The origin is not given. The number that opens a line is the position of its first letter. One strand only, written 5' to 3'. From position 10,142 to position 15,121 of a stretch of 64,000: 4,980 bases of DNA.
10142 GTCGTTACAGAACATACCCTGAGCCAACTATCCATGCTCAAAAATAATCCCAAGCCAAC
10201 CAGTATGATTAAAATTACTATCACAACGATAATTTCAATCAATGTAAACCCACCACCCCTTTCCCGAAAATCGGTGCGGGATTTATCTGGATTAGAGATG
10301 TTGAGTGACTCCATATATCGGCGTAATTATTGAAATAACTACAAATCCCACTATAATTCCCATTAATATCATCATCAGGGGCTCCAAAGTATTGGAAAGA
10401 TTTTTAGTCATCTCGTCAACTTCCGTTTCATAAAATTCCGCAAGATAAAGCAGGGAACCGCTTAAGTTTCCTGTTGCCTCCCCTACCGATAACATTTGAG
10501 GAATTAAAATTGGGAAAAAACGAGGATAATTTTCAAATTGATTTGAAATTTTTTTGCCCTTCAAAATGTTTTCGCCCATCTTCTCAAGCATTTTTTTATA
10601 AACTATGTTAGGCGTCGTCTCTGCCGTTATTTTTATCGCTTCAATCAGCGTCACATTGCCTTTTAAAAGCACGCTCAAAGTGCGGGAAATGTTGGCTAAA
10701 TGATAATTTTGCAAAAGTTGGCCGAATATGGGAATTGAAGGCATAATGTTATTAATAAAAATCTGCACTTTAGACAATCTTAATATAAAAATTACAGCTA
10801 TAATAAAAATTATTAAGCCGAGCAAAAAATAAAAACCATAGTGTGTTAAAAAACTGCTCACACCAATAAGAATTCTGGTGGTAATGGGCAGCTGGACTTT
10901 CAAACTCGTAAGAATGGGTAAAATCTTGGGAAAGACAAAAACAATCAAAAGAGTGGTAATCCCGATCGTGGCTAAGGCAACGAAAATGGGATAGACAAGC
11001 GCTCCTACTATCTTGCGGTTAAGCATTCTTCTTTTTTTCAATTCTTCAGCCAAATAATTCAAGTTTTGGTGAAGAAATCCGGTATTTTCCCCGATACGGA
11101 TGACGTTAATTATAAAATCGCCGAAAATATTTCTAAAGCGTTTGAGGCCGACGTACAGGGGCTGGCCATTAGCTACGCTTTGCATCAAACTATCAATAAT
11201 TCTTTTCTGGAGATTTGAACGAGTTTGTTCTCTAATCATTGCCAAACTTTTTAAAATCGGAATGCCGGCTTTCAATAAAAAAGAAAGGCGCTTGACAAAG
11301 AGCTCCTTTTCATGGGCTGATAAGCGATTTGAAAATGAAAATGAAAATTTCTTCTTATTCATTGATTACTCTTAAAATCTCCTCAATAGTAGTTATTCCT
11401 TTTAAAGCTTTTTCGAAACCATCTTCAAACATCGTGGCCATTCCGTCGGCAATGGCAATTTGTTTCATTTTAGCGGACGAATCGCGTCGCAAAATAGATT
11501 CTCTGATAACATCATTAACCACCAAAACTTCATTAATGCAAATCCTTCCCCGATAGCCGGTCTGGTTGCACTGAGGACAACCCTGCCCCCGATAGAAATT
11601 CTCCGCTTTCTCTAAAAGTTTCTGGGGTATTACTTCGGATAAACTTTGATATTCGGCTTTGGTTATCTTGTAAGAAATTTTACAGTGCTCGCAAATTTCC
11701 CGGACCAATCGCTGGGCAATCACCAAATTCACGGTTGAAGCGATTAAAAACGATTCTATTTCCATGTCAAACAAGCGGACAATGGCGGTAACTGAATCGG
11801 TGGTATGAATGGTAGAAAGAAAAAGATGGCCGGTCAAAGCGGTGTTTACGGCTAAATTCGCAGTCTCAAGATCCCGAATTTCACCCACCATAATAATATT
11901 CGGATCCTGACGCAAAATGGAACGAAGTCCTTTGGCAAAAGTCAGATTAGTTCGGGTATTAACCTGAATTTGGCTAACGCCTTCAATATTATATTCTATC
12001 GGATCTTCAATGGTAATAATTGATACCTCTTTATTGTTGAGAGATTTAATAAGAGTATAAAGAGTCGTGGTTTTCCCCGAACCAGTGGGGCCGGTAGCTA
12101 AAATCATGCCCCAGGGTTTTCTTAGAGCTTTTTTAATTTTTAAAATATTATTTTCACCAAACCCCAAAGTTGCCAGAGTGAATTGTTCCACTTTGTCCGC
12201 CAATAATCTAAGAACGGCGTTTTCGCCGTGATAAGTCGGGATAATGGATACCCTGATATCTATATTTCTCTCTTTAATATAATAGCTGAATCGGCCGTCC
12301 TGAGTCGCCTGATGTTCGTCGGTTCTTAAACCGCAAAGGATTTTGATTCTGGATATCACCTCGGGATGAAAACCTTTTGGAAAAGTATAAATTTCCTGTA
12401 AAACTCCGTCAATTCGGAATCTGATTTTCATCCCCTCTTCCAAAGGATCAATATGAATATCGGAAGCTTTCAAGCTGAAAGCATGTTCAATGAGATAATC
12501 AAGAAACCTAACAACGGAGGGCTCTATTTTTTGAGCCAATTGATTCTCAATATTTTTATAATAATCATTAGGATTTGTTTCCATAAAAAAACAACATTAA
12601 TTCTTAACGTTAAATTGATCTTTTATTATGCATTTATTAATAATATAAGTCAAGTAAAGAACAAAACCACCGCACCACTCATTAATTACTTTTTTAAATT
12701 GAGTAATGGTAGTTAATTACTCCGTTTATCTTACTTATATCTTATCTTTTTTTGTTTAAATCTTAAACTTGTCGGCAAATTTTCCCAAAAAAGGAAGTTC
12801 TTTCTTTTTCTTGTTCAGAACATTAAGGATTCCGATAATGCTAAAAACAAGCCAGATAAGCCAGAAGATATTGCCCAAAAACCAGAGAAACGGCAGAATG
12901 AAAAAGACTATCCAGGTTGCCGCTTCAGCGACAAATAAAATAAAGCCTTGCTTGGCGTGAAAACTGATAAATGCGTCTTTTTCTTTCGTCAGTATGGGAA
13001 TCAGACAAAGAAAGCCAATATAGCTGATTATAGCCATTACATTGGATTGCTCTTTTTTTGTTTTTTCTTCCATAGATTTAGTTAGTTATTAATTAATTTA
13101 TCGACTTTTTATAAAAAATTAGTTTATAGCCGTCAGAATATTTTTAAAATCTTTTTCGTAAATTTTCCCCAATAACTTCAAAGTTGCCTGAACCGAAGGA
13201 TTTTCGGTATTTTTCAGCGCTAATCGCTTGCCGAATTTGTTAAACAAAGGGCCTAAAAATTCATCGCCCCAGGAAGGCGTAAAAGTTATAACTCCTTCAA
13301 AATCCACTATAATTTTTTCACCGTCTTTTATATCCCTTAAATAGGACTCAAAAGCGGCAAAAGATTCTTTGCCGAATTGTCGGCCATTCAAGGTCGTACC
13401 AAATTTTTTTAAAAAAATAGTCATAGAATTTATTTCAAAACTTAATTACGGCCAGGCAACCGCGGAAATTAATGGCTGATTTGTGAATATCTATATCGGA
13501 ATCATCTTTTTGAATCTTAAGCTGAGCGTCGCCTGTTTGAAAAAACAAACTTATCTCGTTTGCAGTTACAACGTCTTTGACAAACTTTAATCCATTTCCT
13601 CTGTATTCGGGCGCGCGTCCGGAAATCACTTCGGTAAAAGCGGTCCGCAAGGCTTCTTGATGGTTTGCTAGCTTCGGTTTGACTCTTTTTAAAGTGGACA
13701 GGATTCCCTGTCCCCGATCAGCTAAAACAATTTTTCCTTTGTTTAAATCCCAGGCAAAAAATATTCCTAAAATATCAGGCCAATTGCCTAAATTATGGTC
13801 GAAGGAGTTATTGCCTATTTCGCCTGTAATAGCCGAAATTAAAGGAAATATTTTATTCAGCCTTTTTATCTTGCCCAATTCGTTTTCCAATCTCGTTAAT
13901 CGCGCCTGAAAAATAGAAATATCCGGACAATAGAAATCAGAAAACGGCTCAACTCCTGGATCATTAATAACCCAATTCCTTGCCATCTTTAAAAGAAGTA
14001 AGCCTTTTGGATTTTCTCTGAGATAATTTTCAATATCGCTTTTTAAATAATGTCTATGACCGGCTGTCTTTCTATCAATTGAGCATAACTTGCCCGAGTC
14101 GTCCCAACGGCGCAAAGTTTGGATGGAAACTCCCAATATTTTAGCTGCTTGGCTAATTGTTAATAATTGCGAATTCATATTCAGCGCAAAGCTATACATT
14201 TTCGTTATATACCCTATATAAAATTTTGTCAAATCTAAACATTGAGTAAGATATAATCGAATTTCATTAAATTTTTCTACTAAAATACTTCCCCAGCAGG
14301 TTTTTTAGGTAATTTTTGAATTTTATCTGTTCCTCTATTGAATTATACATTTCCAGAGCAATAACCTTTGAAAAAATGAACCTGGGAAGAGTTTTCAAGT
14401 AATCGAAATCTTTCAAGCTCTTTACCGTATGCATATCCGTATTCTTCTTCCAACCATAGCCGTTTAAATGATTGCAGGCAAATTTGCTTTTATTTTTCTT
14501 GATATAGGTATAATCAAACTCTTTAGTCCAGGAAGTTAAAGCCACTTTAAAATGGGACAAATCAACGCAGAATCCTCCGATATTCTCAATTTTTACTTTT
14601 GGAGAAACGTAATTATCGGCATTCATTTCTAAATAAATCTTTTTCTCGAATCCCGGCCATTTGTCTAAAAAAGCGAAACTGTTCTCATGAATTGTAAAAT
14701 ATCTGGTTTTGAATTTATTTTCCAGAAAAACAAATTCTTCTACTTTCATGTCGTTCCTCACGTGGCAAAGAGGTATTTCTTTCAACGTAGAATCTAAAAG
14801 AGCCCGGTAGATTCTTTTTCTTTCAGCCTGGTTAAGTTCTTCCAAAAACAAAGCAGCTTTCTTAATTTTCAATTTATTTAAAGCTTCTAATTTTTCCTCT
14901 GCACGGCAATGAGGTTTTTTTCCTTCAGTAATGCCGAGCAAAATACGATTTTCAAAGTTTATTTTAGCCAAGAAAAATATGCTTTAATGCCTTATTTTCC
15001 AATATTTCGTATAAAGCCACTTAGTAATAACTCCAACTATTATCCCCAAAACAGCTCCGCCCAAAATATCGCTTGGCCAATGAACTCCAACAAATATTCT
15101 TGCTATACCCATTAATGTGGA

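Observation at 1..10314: Surface-protein genes are riddled with frame changes while adjacent machinery genes are intact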

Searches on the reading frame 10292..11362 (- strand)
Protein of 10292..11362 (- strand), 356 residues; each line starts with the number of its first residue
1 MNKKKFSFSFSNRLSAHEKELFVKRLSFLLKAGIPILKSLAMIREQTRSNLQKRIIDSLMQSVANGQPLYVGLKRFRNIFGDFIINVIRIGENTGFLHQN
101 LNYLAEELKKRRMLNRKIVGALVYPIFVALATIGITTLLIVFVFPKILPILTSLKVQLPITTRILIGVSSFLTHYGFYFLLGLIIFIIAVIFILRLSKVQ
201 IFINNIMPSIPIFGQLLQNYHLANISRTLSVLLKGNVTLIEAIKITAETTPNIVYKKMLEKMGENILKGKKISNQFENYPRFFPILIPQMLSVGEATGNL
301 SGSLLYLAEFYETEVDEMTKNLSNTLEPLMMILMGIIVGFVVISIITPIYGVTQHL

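Call 7: find_encoding_contigs(protein=window:10292-11362:-, flank=10000, max_places=10)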
Protein window:10292-11362:- (356 aa): no gene with exactly this product is on record in the collection.

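Call 9: find_related_loci(query=window:10292-11362:-, collection=genome_contigs, flank=10000)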
Query window:10292-11362:- (356 aa) in genome_contigs; peptide patterns used: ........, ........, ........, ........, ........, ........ (x = any residue, [..] = any of these).
223 stretches matched a pattern; 7 encode a relative of the query (tblastn E <= 1e-3); 7 distinct loci.
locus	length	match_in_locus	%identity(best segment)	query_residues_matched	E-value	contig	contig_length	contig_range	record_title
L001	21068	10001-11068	79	1-356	5e-170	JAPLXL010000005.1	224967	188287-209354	MAG: Candidatus Nealsonbacteria bacterium isolate LacPavin_0920_SED4_MAG_36_17 LacPavin_0920_SED4_scaffold_721284, whole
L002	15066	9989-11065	51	2-356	7e-118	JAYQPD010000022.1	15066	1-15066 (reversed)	MAG: bacterium isolate SD3113_S43.metabat_sens.025 NODE_1058_length_15066_cov_5.61478, whole genome shotgun sequence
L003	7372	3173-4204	46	13-356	3e-99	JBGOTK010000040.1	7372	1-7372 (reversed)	MAG: Candidatus Paceibacteria bacterium isolate OBJ_0618_7090110_164 k141_6383492_length_7372_cov_8.0000, whole genome s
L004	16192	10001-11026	45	13-354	3e-97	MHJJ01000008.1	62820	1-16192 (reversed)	MAG: Candidatus Harrisonbacteria bacterium RIFCSPLOWO2_01_FULL_44_18 rifcsplowo2_01_scaffold_3699, whole genome shotgun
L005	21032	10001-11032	42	13-356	8e-89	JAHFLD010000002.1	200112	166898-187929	MAG: Candidatus Harrisonbacteria bacterium isolate nzgw425 NODE_36_length_200113_cov_8.748335, whole genome shotgun sequ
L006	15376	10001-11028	39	13-356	1e-73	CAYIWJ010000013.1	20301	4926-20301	MAG TPA_asm: uncultured Candidatus Saccharibacteria bacterium isolate ERP119705_co3_785 genome assembly, contig: NODE_30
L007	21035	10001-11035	24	13-356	1e-29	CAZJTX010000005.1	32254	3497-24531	MAG TPA_asm: uncultured Muribaculaceae bacterium isolate binchicken_co157_148 genome assembly, contig: NODE_2764_length_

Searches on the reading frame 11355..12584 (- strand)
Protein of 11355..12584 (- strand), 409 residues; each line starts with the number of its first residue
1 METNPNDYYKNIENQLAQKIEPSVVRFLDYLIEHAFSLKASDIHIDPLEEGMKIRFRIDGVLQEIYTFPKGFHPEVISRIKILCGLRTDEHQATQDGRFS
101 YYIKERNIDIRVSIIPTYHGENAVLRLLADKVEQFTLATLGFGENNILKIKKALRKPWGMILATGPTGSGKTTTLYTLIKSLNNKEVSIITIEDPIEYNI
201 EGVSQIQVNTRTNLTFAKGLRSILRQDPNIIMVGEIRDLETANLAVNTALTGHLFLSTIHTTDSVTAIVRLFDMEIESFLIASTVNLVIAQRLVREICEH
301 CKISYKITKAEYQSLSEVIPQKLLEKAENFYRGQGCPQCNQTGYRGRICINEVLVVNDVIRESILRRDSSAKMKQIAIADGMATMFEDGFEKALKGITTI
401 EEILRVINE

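Call 8: find_encoding_contigs(protein=window:11355-12584:-, flank=10000, max_places=10)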
Protein window:11355-12584:- (409 aa): no gene with exactly this product is on record in the collection.

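Call 47: list_cluster_members(proteins=[P0128, window:11355-12584:-, window:10292-11362:-, window:2581-3477:-])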
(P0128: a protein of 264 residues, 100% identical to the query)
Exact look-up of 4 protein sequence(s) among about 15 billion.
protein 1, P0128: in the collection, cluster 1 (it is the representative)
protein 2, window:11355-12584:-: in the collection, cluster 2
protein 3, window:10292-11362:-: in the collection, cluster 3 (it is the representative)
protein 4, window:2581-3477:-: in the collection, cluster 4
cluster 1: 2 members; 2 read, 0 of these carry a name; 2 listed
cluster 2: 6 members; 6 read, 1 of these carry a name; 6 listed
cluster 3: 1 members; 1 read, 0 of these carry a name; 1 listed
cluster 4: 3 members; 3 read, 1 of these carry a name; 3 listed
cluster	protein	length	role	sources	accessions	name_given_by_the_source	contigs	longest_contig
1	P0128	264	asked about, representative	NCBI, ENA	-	-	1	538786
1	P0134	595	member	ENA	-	-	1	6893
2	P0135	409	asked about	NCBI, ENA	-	-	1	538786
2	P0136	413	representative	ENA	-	-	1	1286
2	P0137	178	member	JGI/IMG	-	type II secretory ATPase GspE/PulE/Tfp pilus assembly ATPase PilB-like protein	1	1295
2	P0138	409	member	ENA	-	-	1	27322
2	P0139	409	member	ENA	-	-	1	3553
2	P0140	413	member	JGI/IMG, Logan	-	-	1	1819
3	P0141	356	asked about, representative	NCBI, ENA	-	-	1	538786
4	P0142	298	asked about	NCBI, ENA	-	-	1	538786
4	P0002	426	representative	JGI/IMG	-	-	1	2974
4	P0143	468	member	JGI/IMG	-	predicted ribosomally synthesized peptide with SipW-like signal peptide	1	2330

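Call 49: find_encoding_contigs(protein=P0134, flank=10000, max_places=5)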
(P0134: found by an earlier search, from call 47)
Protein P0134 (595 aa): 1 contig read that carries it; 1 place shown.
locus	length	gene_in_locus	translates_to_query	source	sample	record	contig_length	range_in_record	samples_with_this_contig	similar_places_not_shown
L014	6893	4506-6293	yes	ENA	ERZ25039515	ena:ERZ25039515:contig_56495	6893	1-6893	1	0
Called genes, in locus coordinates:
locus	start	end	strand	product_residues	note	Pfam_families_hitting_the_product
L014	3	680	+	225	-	?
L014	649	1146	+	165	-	-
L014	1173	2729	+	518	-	PF08309:LVIVD (faint)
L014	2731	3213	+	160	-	PF07963:N_methyl (weak)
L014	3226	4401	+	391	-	-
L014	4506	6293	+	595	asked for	-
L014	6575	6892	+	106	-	?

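Call 58: find_encoding_contigs(protein=P0138, flank=10000, max_places=3)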
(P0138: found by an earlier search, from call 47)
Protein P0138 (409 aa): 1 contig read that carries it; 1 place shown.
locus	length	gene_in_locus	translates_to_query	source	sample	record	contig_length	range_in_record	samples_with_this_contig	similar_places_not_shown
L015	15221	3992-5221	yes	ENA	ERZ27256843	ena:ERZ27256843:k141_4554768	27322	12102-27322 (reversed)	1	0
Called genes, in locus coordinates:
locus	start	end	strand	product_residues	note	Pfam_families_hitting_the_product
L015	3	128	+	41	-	?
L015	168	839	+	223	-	PF01965:DJ-1_PfpI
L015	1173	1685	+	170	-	PF00466:Ribosomal_L10, PF27436:RL10_C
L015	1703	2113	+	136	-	PF16320:Ribosomal_L12_N, PF00542:Ribosomal_L12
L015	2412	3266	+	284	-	-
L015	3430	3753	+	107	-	PF09685:MamF_MmsF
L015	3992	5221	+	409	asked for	PF00437:T2SSE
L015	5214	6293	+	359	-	PF00482:T2SSF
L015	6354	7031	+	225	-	PF01541:GIY-YIG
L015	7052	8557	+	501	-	PF08309:LVIVD (weak)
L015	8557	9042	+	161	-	PF07963:N_methyl (weak)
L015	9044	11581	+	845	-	PF19403:SpaA_2 (faint), PF00092:VWA (weak)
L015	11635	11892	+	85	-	PF01541:GIY-YIG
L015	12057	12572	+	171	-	PF07963:N_methyl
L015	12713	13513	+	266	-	-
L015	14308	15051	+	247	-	PF12389:Peptidase_M73 (weak)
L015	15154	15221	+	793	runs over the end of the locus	PF00092:VWA, PF13519:VWA_2, PF19403:SpaA_2 (weak)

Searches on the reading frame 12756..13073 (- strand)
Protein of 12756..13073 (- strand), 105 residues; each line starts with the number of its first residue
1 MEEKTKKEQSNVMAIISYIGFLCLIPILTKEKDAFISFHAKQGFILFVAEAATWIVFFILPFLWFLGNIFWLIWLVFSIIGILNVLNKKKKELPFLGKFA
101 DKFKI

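Call 28: find_encoding_contigs(protein=window:12756-13073:-, flank=10000, max_places=10)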
Protein window:12756-13073:- (105 aa): no gene with exactly this product is on record in the collection.
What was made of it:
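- Tried and rejected: Exact look-ups of the window's PilC, PilB and a neighbouring 105-aa protein in the contig index found nothing (calls 7, 8, 28).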

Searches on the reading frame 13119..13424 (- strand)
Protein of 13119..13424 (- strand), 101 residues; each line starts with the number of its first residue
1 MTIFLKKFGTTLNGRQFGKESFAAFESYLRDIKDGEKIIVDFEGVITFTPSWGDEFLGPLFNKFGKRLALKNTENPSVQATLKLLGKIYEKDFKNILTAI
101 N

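Call 29: find_encoding_contigs(protein=window:13119-13424:-, flank=10000, max_places=10)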
Protein window:13119-13424:- (101 aa): 1 contig read that carries it; 1 place shown.
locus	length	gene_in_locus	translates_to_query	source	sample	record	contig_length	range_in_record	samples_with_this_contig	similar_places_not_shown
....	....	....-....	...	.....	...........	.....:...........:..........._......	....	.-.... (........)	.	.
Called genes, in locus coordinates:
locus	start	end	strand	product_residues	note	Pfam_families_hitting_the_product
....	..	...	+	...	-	-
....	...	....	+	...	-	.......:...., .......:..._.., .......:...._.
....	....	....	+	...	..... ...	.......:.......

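Call 44: list_cluster_members(proteins=[window:13119-13424:-, window:14267-14971:-])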
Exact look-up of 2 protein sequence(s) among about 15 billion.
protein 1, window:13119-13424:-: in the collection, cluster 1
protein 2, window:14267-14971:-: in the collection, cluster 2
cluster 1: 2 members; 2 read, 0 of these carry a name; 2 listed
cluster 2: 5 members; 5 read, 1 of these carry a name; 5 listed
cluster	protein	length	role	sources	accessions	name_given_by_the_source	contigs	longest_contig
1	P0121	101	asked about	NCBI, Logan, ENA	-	-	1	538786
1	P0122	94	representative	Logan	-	-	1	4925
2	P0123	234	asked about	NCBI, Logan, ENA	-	-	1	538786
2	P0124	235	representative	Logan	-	-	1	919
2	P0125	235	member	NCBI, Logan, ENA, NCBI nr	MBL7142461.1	MAG: hypothetical protein ISS83_02310 [Candidatus Pacebacteria bacterium] | hypothetical protein [Candidatus Paceibacterota bacterium]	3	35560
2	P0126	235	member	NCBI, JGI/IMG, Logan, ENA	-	-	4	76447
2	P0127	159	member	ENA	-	-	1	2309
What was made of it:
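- On Long-read consensus indel artefact: The source contig (538,786 bp; NCBI and ENA; calls 44, 47) could not be fetched.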

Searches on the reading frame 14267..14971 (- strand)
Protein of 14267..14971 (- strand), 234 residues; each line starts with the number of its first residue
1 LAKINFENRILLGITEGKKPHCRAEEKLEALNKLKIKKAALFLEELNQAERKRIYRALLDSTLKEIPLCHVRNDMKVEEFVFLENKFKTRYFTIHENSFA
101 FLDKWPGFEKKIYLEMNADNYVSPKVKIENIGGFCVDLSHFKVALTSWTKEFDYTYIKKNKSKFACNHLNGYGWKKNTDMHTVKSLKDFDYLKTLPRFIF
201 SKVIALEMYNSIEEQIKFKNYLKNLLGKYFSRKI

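Call 35: find_encoding_contigs(protein=window:14267-14971:-, flank=10000, max_places=10)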
Protein window:14267-14971:- (234 aa): 1 contig read that carries it; 1 place shown.
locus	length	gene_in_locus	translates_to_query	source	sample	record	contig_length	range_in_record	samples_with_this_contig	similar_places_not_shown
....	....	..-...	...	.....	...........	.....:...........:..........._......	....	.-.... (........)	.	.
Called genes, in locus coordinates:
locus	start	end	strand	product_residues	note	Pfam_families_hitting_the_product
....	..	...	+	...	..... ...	-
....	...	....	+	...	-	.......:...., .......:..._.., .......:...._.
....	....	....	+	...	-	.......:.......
